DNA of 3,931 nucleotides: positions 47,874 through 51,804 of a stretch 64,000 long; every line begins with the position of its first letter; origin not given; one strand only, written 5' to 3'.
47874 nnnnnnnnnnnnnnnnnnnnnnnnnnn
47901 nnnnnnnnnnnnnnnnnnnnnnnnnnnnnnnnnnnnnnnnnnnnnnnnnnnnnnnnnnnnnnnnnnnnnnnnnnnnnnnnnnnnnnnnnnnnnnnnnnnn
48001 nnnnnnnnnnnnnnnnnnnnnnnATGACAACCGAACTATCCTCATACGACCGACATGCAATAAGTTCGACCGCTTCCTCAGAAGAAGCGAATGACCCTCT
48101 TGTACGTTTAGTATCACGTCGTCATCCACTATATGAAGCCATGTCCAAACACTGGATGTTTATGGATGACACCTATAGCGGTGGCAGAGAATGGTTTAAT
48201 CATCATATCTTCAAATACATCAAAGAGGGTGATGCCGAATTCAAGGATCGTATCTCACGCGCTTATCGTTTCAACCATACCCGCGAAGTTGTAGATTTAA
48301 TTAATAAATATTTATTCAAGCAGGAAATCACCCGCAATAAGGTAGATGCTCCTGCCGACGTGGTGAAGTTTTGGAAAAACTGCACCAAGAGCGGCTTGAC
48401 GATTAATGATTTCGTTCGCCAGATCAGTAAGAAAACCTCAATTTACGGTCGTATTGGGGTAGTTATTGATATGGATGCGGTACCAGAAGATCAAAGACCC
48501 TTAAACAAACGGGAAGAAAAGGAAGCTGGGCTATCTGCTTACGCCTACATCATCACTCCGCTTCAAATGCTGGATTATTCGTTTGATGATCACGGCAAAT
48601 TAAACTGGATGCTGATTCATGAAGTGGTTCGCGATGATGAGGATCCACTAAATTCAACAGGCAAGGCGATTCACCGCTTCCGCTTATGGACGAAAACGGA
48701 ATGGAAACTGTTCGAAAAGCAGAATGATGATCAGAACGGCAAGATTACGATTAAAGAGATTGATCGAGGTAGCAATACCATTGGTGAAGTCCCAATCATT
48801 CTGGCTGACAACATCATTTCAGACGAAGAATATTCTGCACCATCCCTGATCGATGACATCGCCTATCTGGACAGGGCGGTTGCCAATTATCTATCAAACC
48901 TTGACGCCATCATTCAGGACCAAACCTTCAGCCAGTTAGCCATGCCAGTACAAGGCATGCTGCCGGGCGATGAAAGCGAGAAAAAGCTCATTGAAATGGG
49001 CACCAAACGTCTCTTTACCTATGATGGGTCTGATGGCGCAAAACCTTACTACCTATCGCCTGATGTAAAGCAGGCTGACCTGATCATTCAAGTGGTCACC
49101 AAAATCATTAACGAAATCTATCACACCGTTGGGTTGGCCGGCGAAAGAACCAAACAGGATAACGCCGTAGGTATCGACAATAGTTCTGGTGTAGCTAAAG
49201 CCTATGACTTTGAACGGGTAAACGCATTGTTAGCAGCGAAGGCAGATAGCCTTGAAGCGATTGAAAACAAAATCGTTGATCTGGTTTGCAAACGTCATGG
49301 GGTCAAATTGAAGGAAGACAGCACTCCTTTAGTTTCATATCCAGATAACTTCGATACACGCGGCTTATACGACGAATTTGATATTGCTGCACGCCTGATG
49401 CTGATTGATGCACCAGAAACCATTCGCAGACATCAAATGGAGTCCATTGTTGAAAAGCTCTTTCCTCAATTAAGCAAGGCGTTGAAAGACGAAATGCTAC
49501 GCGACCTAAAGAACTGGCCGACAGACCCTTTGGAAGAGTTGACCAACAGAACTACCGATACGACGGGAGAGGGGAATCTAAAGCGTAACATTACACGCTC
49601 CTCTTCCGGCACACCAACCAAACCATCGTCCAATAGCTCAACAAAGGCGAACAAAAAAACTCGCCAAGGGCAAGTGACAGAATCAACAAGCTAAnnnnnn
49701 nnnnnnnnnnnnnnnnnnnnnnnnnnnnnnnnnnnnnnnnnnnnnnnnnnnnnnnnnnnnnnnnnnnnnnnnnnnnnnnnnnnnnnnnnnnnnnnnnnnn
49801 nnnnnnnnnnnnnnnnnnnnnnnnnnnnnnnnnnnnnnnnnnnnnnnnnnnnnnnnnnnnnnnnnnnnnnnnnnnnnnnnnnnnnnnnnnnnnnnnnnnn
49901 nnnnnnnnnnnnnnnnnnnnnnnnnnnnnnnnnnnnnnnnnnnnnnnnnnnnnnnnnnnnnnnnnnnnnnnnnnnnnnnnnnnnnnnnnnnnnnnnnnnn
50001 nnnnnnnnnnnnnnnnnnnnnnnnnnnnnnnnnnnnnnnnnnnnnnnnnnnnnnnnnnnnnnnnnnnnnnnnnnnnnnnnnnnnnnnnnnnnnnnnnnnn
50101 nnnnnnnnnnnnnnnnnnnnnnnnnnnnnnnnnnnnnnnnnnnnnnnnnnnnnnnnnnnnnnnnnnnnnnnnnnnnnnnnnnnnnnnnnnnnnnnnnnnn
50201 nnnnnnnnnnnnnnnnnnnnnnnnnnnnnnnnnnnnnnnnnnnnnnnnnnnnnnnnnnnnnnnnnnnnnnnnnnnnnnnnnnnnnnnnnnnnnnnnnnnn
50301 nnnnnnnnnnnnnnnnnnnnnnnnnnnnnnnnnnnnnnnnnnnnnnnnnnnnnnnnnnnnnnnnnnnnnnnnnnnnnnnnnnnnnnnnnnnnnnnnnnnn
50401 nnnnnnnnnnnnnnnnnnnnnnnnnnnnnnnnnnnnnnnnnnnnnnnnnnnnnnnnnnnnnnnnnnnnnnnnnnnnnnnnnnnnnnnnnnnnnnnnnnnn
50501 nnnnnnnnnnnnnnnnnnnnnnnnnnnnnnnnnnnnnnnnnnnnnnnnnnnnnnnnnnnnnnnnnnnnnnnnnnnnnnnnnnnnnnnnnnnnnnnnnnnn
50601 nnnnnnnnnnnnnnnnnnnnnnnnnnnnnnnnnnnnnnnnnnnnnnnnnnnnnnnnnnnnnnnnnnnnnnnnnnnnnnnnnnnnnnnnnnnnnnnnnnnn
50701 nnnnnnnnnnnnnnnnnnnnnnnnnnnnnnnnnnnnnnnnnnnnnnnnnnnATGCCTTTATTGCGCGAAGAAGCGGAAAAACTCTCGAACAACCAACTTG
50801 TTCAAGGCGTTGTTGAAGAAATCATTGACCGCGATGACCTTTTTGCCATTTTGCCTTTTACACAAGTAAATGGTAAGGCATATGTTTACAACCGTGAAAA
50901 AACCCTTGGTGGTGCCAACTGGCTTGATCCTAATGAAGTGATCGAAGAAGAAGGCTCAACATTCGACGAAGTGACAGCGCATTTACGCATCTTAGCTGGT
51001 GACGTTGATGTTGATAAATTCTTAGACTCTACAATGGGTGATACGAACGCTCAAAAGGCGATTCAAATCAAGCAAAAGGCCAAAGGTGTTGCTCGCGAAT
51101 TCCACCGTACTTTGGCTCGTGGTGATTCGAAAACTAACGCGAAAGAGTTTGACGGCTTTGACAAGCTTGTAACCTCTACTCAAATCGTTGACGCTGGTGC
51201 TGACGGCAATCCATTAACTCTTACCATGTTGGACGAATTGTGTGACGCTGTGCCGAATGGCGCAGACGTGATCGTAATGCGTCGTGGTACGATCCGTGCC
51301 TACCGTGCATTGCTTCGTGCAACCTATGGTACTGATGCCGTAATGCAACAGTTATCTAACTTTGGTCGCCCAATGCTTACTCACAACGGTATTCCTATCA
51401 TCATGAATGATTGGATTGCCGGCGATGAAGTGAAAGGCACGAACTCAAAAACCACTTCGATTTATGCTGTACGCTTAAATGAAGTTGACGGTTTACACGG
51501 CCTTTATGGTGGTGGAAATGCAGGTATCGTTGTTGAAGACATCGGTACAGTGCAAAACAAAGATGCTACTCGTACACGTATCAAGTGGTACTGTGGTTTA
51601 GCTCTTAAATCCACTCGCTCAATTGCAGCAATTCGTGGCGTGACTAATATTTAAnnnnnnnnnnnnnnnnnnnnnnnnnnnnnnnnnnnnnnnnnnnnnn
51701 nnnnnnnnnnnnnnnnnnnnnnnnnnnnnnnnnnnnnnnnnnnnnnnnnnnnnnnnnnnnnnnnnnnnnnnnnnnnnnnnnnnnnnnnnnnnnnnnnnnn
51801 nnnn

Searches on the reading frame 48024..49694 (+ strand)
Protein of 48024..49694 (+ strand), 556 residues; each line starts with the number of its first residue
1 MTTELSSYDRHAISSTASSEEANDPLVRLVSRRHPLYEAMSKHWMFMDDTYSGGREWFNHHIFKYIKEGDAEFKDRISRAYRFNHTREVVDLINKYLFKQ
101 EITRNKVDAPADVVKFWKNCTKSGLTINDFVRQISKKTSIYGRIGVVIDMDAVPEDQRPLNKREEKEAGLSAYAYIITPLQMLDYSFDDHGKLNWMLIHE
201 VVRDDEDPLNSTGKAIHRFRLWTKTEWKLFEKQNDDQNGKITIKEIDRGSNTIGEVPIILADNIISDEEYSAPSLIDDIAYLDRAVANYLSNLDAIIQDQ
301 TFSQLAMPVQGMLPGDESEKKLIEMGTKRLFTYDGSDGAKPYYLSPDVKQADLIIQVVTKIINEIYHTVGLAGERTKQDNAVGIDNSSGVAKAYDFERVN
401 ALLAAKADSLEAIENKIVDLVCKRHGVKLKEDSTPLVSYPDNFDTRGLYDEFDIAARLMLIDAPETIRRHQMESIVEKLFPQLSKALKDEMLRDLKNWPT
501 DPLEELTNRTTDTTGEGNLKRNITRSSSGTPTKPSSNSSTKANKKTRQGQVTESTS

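Call 74: search_protein_families(library=phrogs, proteins=[window:48024-49694:+], max_evalue=0.00001)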
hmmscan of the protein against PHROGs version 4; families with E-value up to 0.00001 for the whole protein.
window:48024-49694:+ (556 aa): 3 families
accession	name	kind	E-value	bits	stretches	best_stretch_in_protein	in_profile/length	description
phrog_12458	-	unknown function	8.7e-170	564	1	1-259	1-259/265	-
phrog_20858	-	unknown function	8.6e-161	534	1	307-556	1-250/250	-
phrog_145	-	head and packaging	8.2e-122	408.4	1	23-516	3-485/493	portal protein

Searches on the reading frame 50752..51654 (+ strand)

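Call 74: search_protein_families(library=phrogs, proteins=[window:50752-51654:+], max_evalue=0.00001)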
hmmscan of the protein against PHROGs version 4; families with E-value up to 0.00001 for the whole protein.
window:50752-51654:+ (300 aa): 2 families
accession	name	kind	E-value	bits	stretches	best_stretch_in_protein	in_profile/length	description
phrog_212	-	head and packaging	1.1e-105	354.3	1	1-299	4-295/301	major head protein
phrog_31318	-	unknown function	1.9e-63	213.6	1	156-300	2-147/147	-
